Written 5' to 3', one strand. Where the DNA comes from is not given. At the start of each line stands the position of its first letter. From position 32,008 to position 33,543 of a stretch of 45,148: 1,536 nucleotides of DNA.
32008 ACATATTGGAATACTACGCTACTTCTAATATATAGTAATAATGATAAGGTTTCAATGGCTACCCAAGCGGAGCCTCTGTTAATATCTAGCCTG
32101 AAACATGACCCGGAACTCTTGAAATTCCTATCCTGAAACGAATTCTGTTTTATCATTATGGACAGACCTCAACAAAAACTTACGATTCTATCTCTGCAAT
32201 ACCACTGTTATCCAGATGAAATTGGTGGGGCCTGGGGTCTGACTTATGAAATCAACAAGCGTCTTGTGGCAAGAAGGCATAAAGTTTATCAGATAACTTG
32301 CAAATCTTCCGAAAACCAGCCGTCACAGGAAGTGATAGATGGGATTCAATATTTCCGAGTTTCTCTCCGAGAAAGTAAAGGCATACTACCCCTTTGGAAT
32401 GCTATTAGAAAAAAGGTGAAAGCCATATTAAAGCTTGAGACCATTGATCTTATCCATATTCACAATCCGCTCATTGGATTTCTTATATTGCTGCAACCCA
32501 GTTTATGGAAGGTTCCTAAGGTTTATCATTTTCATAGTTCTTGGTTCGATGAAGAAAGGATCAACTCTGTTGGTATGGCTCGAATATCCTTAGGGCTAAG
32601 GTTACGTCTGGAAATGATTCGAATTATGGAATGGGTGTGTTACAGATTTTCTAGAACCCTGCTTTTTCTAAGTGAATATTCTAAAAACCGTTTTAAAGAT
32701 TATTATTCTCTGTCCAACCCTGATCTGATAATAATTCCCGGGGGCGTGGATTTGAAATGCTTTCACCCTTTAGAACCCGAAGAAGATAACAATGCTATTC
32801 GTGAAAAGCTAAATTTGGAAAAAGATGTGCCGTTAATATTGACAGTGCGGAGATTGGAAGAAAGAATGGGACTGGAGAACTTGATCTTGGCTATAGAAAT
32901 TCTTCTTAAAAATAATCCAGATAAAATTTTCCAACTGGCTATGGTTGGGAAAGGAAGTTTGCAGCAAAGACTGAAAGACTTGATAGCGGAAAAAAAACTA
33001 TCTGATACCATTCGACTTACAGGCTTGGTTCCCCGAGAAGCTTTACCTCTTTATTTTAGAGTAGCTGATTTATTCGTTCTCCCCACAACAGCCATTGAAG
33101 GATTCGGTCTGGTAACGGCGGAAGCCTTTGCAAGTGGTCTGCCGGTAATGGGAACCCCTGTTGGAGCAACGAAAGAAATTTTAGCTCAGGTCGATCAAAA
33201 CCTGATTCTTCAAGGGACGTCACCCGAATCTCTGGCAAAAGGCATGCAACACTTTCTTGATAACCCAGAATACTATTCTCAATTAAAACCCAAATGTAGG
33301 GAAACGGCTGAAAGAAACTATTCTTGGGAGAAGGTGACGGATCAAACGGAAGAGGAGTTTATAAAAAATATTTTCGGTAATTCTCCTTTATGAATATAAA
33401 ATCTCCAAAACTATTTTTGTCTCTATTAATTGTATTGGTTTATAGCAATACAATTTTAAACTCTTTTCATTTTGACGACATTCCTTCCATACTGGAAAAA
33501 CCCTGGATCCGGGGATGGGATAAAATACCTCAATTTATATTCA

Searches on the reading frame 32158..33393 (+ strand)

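Call 67: search_protein_families(library=pfam, proteins=[window:32158-33393:+], max_evalue=0.001)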
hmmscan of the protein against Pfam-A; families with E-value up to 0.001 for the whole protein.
window:32158-33393:+ (411 aa): 6 families
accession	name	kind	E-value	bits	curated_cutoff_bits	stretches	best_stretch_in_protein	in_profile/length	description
PF00534.26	Glycos_transf_1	-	1.8e-32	112.7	26.4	1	211-381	2-170/172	Glycosyl transferases group 1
PF13692.12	Glyco_trans_1_4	-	7.3e-24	85.1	27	1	225-369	2-142/142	Glycosyl transferases group 1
PF13439.12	Glyco_transf_4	-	5.8e-19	69.2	28.5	1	22-199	1-168/170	Glycosyltransferase Family 4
PF13579.12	Glyco_trans_4_4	-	1.7e-10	41.9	29.7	1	23-181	1-144/158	Glycosyl transferase 4-like domain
PF20706.3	GT4-conflict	-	9.8e-06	25.2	26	1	221-394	194-382/385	Family 4 Glycosyltransferase in conflict systems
PF13477.12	Glyco_trans_4_2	-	0.00037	21.1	23.4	0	37-122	18-102/139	Glycosyl transferase 4-like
